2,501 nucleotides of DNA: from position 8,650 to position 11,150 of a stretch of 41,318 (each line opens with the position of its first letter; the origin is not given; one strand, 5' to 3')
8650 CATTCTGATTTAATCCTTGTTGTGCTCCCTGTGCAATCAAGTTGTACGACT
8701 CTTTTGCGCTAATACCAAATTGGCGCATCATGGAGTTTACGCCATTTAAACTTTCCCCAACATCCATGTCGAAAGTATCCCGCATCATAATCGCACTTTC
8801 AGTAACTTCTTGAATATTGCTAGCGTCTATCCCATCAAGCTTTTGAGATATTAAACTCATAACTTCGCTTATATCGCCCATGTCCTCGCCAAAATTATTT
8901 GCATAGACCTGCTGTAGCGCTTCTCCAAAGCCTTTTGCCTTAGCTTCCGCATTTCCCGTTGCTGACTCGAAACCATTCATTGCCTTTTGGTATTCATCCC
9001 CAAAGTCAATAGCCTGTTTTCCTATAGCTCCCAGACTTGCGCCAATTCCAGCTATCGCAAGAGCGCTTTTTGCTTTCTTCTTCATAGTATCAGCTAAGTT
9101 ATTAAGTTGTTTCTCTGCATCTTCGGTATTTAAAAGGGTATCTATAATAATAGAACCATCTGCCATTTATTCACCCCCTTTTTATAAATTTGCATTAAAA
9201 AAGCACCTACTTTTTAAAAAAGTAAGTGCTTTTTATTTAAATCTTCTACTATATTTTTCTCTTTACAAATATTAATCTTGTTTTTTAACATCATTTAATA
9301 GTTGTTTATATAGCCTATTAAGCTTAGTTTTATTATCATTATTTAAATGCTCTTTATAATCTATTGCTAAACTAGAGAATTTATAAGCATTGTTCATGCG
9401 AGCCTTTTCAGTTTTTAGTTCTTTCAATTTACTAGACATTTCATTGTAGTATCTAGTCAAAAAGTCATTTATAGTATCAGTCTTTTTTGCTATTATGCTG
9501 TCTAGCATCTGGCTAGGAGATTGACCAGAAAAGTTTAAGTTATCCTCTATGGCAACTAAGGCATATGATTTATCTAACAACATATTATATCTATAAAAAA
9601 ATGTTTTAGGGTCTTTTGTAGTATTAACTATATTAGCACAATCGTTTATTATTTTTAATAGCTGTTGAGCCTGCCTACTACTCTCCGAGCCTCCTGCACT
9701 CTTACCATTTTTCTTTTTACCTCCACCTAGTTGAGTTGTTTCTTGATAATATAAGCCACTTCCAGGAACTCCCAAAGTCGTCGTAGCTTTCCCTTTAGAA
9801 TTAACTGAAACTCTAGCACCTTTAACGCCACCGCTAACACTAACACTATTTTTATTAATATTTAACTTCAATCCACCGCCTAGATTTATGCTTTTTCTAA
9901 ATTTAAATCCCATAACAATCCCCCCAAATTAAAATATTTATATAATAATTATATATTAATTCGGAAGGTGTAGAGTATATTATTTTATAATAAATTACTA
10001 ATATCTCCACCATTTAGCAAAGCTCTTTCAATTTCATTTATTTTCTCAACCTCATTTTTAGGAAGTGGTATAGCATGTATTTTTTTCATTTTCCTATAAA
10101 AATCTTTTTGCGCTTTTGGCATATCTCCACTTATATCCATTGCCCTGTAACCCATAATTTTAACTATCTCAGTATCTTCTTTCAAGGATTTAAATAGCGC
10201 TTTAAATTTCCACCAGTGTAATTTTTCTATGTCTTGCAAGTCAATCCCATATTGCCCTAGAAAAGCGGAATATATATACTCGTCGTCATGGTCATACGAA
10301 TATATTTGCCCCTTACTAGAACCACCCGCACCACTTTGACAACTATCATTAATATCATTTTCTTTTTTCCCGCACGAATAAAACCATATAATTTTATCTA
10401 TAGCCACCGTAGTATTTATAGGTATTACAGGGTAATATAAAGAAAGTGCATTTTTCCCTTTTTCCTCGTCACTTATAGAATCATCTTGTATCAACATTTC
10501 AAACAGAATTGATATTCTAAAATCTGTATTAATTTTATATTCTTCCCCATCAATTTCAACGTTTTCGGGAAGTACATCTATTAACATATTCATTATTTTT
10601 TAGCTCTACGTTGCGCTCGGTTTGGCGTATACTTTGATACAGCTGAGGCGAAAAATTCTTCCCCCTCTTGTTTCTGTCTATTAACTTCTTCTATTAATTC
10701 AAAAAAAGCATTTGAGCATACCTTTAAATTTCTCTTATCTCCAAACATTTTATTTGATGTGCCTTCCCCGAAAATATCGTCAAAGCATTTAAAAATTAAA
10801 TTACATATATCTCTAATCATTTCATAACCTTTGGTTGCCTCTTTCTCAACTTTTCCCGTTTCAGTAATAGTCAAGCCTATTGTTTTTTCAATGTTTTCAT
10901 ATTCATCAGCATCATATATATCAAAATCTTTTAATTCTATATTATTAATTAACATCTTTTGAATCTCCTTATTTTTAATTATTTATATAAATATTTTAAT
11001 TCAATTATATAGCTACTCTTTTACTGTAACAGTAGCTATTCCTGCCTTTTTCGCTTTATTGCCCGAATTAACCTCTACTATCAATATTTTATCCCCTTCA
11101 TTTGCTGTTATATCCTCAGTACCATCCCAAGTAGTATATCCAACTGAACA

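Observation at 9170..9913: DUF4236-like moron with its own terminator, inserted between the tail chaperones and the tape measure gene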

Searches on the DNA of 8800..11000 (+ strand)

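Call 7: search_dna_similar(query=window:8800-11000:+, collection=phages, mode=near, max_rows=40)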
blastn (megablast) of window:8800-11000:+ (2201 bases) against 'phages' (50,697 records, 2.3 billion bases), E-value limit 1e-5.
Records with a match: 8; places in all: 8; records where one place covers at least 80% of the query: 8.
Best place of each record, by identity: >=99% 1; 95-99% 2; 80-90% 5.
By first word of the organism name: Clostridium 7; Clostridioides 1.
By host as written in the record: Clostridium difficile 6; Clostridium difficile AIU 1; Clostridioides difficile 1.
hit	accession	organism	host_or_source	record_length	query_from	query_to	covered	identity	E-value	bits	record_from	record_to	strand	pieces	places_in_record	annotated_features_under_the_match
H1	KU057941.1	Clostridium phage CDSH1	Clostridium difficile AIU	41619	1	2201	100%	100.0%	0e+0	4065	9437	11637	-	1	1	hypothetical protein (x3) | tail tape measure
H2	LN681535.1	Clostridium phage phiCD111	Clostridium difficile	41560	1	2201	100%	96.0%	0e+0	3576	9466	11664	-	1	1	conserved protein of unknown function (x3) | Tail tape measure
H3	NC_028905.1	Clostridium phage phiCD111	Clostridium difficile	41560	1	2201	100%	96.0%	0e+0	3576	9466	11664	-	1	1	DUF4236 domain-containing protein | bacterioGp15 family protein | tail length tape measure protein | hypothetical protein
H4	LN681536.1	Clostridium phage phiCD146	Clostridium difficile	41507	1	2171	99%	89.9%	0e+0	2796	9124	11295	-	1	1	conserved protein of unknown function (x3) | Tail tape measure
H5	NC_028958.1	Clostridium phage phiCD146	Clostridium difficile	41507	1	2171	99%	89.9%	0e+0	2796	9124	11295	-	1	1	DUF4236 domain-containing protein | bacterioGp15 family protein | tail length tape measure protein | hypothetical protein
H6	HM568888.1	Clostridium phage phiCD38-2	Clostridium difficile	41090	1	2156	98%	88.1%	0e+0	2556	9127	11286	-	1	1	hypothetical protein (x3) | tail tape measure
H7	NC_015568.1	Clostridium phage phiCD38-2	Clostridium difficile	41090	1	2156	98%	88.1%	0e+0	2556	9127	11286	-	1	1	DUF4236 domain-containing protein | bacterioGp15 family protein | tail length tape measure protein | hypothetical protein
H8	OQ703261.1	Clostridioides phage AR1075-1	Clostridioides difficile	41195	1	2156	98%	88.1%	0e+0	2556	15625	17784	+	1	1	hypothetical protein (x4)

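Call 8: get_annotated_region(hit=H7, flank=6000)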
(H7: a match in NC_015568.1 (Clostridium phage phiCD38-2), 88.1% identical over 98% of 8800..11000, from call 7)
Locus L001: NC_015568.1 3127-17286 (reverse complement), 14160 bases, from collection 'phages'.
description: Clostridium phage phiCD38-2, complete genome.
organism: Clostridium phage phiCD38-2 (NCBI taxid 1032362)
taxonomy: Viruses; Duplodnaviria; Heunggongvirae; Uroviricota; Caudoviricetes; Leicestervirus; Leicestervirus CD382
host: Clostridium difficile; source: -; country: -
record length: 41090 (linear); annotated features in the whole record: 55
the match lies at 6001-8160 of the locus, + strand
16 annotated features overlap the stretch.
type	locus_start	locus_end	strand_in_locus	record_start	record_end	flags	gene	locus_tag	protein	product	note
CDS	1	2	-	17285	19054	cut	-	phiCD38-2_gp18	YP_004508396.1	tail protein with peptidase activity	-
CDS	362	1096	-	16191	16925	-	-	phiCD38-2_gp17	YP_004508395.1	distal tail protein Dit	-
CDS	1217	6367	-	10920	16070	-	-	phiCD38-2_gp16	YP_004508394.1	tail length tape measure protein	-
CDS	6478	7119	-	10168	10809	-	-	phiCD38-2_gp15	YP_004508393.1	DUF4236 domain-containing protein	-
CDS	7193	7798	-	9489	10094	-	-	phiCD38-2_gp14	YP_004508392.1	bacterioGp15 family protein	-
CDS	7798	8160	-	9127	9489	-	-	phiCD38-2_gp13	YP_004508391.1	hypothetical protein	-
CDS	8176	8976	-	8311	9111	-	-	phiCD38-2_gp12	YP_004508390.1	hypothetical protein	-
CDS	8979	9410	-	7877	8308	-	-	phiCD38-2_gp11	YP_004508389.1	tail completion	-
CDS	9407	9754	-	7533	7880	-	-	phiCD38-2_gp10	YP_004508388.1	minor head protein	-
CDS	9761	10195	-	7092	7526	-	-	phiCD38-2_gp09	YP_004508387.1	hypothetical protein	-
CDS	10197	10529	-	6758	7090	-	-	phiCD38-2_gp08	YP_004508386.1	head-tail adaptor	-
CDS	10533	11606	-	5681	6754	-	-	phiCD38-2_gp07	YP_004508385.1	major head protein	-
CDS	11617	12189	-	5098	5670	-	-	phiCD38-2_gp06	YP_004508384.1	scaffolding protein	-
CDS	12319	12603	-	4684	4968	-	-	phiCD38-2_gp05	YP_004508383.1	hypothetical protein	-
CDS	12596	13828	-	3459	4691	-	-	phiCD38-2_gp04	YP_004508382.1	minor head protein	-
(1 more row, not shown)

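Call 20: get_annotated_region(hit=H1, flank=7000)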
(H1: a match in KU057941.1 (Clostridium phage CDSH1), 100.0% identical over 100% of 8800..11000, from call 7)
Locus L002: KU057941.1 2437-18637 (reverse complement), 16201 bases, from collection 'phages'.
description: Clostridium phage CDSH1, complete genome.
organism: Clostridium phage CDSH1 (NCBI taxid 1755693)
taxonomy: Viruses; Duplodnaviria; Heunggongvirae; Uroviricota; Caudoviricetes; Leicestervirus; Leicestervirus CD382
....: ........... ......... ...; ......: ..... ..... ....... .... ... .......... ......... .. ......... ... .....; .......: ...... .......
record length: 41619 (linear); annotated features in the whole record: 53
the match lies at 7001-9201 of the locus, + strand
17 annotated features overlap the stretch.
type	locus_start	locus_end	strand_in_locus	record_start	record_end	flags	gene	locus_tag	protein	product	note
CDS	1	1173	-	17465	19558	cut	-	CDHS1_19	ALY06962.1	tail endopeptidase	-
CDS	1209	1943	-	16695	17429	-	-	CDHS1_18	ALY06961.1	tail protein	-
CDS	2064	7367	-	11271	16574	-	-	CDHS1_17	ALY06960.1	tail tape measure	-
CDS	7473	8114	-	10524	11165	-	-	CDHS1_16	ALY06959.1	hypothetical protein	-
CDS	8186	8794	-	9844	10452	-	-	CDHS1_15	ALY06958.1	hypothetical protein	Gp15-like protein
CDS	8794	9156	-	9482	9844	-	-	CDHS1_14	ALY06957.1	hypothetical protein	-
CDS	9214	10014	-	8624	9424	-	-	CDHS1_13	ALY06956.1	hypothetical protein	-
CDS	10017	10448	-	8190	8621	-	-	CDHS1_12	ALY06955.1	hypothetical protein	-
CDS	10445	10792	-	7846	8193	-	-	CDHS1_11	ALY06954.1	minor capsid protein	-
CDS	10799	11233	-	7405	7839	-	-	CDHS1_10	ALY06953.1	hypothetical protein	-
CDS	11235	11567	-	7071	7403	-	-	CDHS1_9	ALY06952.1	head-tail connector protein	-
CDS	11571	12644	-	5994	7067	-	-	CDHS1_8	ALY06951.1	coat protein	-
CDS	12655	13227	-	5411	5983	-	-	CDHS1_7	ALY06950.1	scaffolding protein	-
CDS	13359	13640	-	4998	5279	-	-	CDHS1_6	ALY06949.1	hypothetical protein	-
CDS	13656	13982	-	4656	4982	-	-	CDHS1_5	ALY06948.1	hypothetical protein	-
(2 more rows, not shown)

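Call 36: get_annotated_region(hit=H3, flank=500)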
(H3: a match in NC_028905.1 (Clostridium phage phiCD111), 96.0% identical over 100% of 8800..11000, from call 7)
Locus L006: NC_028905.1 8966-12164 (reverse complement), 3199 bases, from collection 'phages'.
description: Clostridium phage phiCD111, complete genome.
organism: Clostridium phage phiCD111 (NCBI taxid 1582150)
taxonomy: Viruses; Duplodnaviria; Heunggongvirae; Uroviricota; Caudoviricetes; Leicestervirus; Leicestervirus CD111
host: Clostridium difficile; source: -; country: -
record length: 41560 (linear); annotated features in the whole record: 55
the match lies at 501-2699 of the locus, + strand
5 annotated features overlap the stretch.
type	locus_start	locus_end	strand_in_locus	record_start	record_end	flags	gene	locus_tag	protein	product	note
CDS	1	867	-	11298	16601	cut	-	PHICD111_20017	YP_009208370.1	tail length tape measure protein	-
CDS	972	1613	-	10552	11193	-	-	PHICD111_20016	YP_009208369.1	DUF4236 domain-containing protein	Evidence 4 : Homologs of previously reported genes of unknown function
CDS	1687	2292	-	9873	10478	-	-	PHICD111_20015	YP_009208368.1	bacterioGp15 family protein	Evidence 4 : Homologs of previously reported genes of unknown function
CDS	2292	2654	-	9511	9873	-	-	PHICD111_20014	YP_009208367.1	hypothetical protein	Evidence 4 : Homologs of previously reported genes of unknown function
CDS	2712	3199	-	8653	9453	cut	-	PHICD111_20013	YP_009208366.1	hypothetical protein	Evidence 4 : Homologs of previously reported genes of unknown function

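Call 37: get_annotated_region(hit=H5, flank=500)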
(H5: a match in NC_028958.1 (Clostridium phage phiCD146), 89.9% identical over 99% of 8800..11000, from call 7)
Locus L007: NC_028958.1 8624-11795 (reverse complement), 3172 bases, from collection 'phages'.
description: Clostridium phage phiCD146, complete genome.
organism: Clostridium phage phiCD146 (NCBI taxid 1582151)
taxonomy: Viruses; Duplodnaviria; Heunggongvirae; Uroviricota; Caudoviricetes; Leicestervirus; Leicestervirus CD146
host: Clostridium difficile; source: -; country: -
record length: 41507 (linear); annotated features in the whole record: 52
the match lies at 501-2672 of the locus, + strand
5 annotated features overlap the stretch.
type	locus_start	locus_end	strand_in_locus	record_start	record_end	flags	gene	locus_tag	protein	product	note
CDS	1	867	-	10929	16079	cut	-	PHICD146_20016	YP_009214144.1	tail length tape measure protein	-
CDS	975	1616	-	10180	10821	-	-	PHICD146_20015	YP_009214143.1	DUF4236 domain-containing protein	Evidence 4 : Homologs of previously reported genes of unknown function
CDS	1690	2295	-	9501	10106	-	-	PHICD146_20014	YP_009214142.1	bacterioGp15 family protein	Evidence 4 : Homologs of previously reported genes of unknown function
CDS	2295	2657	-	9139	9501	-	-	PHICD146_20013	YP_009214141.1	hypothetical protein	Evidence 4 : Homologs of previously reported genes of unknown function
CDS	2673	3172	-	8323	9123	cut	-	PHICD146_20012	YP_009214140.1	hypothetical protein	Evidence 4 : Homologs of previously reported genes of unknown function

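Call 38: get_annotated_region(hit=H8, flank=500)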
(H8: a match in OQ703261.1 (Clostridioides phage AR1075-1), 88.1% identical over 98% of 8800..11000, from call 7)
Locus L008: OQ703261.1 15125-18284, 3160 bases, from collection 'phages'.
description: Clostridioides phage AR1075-1, complete genome.
organism: Clostridioides phage AR1075-1 (NCBI taxid 3038264)
taxonomy: Viruses; Duplodnaviria; Heunggongvirae; Uroviricota; Caudoviricetes; Leicestervirus
host: Clostridioides difficile; source: -; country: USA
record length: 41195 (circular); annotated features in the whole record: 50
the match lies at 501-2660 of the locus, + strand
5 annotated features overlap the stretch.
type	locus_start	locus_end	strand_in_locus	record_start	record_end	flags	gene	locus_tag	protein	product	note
CDS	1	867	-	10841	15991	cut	-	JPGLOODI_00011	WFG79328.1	hypothetical protein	-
CDS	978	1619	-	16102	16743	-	-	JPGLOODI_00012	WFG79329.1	hypothetical protein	-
CDS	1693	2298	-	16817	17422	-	-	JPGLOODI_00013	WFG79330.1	hypothetical protein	-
CDS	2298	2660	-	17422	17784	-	-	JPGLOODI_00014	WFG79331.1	hypothetical protein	-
CDS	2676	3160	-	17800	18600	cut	-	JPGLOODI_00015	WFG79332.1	hypothetical protein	-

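Call 85: search_dna_similar(query=window:8800-11000:+, collection=plasmids, mode=distant, max_rows=40)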
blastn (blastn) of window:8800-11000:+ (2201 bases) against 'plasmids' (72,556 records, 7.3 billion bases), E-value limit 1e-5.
Records with a match: 15; places in all: 15; records where one place covers at least 80% of the query: 3.
Best place of each record, by identity: >=99% 2; 80-90% 1; 60-80% 12.
By first word of the organism name: Clostridium 12; Clostridioides 3.
By predicted mobility (MOB-suite, as given by PLSDB): non-mobilizable 15.
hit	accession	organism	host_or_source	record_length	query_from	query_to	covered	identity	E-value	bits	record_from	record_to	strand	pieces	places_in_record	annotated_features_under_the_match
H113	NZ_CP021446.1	Clostridioides difficile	cell culture,sewage plant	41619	1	2201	100%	100.0%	0e+0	3970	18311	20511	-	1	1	DUF4236 domain-containing protein | bacteriophage Gp15 family protein | DUF6673 family protein | phage tail tape measure protein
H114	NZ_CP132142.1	Clostridioides difficile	whole organism,biogas fermenter sludge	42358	1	2201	100%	100.0%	0e+0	3970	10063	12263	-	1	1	DUF4236 domain-containing protein | bacteriophage Gp15 family protein | phage tail tape measure protein | DUF6673 family protein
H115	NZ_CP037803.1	Clostridioides difficile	Homo sapiens,feces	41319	1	2156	98%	87.7%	0e+0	2691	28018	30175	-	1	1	DUF4236 domain-containing protein | Gp15 family bacteriophage protein | phage tail tape measure protein | DUF6673 family protein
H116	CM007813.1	Clostridium sporogenes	whole organism,isolate obtained from ...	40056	1182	1836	30%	63.6%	2e-13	87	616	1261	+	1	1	bacteriophage gp15 protein | hypothetical protein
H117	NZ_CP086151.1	Clostridium estertheticum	horse,single colony,meat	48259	1204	1804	27%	65.0%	8e-25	124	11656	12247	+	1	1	bacteriophage Gp15 family protein | DUF6673 family protein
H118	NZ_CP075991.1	Clostridium perfringens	feces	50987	1354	1803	20%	65.9%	6e-20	108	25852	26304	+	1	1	bacteriophage Gp15 family protein | DUF6673 family protein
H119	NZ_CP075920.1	Clostridium perfringens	sludge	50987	1354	1803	20%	65.9%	6e-20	108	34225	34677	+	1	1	bacteriophage Gp15 family protein | DUF6673 family protein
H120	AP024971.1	Clostridium perfringens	Homo sapiens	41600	1391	1803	19%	66.4%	1e-15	93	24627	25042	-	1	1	hypothetical protein (x2)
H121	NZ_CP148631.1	Clostridium perfringens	Homo sapiens,single cell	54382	1332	1481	7%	70.7%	1e-9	73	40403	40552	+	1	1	bacteriophage Gp15 family protein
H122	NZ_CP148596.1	Clostridium perfringens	Homo sapiens,single cell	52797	1332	1481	7%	70.7%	1e-9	73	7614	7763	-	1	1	bacteriophage Gp15 family protein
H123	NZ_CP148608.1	Clostridium perfringens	Homo sapiens,single cell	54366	1332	1481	7%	70.7%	1e-9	73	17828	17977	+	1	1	bacteriophage Gp15 family protein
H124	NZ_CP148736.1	Clostridium perfringens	-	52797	1332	1481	7%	70.7%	1e-9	73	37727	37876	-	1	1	bacteriophage Gp15 family protein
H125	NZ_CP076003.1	Clostridium perfringens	Antibiotic associated diarrhea, human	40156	339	435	4%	77.8%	1e-9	73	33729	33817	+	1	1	tape measure protein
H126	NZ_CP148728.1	Clostridium perfringens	-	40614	339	435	4%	77.8%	1e-9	73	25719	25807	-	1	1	tape measure protein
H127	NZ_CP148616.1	Clostridium perfringens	-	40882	339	435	4%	76.8%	2e-8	70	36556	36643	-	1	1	tape measure protein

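Call 87: get_annotated_region(hit=H116, flank=3500)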
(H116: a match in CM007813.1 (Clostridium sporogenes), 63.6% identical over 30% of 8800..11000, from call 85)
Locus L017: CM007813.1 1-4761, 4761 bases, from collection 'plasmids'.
description: Clostridium sporogenes strain PA 3679 isolate Camp plasmid unnamed2, complete sequence, whole genome shotgun sequence
organism: Clostridium sporogenes (NCBI taxid 1509)
taxonomy: Bacteria; Bacillota; Clostridia; Eubacteriales; Clostridiaceae; Clostridium; Clostridium sporogenes
host: -; source: whole organism,isolate obtained from Campbell's Soup Company; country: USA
typing (MOB-suite, as given by PLSDB): non-mobilizable
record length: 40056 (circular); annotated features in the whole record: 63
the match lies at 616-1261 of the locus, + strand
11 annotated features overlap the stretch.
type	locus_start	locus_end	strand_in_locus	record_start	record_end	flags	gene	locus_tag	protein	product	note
CDS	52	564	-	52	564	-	-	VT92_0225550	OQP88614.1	hypothetical protein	-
CDS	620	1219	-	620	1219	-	-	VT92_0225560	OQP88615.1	bacteriophage gp15 protein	-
CDS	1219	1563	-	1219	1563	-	-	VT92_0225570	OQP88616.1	hypothetical protein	-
CDS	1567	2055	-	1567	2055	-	-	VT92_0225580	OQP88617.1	hypothetical protein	-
CDS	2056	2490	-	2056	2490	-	-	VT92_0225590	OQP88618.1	hypothetical protein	-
CDS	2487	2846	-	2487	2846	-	-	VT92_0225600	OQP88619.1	minor capsid protein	-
CDS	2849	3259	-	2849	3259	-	-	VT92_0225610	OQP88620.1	hypothetical protein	-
CDS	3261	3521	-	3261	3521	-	-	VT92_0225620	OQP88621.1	hypothetical protein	-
CDS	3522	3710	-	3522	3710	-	-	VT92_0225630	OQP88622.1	transcription termination factor Rho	-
CDS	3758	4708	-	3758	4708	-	-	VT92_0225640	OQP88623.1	hypothetical protein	-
CDS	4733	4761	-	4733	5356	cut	-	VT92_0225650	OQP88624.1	hypothetical protein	-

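Call 88: get_annotated_region(hit=H117, flank=3500)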
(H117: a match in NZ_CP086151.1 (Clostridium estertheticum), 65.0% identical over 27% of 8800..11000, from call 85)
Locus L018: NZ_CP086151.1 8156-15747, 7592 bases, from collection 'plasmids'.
description: Clostridium estertheticum strain CM034 plasmid pCM034-48, complete sequence
organism: Clostridium estertheticum (NCBI taxid 238834)
taxonomy: Bacteria; Bacillota; Clostridia; Eubacteriales; Clostridiaceae; Clostridium; Clostridium estertheticum
host: -; source: horse,single colony,meat; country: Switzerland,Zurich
typing (MOB-suite, as given by PLSDB): non-mobilizable
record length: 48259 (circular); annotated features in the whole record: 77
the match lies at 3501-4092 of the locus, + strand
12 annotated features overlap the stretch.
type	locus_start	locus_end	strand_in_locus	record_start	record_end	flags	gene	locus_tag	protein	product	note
CDS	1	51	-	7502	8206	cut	-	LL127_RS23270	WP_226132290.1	phage tail domain-containing protein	-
CDS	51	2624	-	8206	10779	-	-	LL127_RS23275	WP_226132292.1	phage tail tape measure protein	GO:0016032 - viral process [Evidence IEA]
CDS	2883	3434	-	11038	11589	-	-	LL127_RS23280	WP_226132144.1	hypothetical protein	-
CDS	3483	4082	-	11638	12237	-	-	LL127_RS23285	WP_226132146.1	bacteriophage Gp15 family protein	-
CDS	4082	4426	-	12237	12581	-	-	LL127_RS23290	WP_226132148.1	DUF6673 family protein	-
CDS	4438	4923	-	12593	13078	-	-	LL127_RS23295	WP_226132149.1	hypothetical protein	-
CDS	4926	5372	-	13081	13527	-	-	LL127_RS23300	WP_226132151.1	chloramphenicol resistance protein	-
CDS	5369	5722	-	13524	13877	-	-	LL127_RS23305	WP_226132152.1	minor capsid protein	-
CDS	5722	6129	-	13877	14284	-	-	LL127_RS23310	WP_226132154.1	DUF6751 family protein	-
CDS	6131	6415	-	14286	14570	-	-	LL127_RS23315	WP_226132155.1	hypothetical protein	-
CDS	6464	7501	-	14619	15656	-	-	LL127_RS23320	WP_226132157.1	major capsid protein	-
CDS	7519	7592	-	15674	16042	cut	-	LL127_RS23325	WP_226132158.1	hypothetical protein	-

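Call 89: get_annotated_region(hit=H121, flank=3500)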
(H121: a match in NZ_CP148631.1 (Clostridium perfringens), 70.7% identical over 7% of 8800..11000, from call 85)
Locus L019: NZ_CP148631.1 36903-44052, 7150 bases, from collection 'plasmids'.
description: Clostridium perfringens strain Z1323HCP0034 plasmid pZ1323HCP0034-3, complete sequence
organism: Clostridium perfringens (NCBI taxid 1502)
taxonomy: Bacteria; Bacillota; Clostridia; Eubacteriales; Clostridiaceae; Clostridium; Clostridium perfringens
host: -; source: Homo sapiens,single cell; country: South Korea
typing (MOB-suite, as given by PLSDB): non-mobilizable
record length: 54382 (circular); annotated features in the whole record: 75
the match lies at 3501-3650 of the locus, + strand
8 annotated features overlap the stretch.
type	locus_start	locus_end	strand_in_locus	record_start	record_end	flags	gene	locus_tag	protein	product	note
CDS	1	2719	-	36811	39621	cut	-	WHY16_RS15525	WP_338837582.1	tape measure protein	-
CDS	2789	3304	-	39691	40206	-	-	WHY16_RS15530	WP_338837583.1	hypothetical protein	-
CDS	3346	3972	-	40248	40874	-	-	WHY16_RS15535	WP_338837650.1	bacteriophage Gp15 family protein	-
CDS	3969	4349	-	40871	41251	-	-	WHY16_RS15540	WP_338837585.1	DUF6673 family protein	-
CDS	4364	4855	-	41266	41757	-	-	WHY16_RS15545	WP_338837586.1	hypothetical protein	-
CDS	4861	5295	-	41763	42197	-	-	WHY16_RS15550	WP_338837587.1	chloramphenicol resistance protein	-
CDS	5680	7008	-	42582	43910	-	-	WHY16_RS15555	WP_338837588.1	transposase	-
CDS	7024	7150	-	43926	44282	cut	-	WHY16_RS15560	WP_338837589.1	hypothetical protein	-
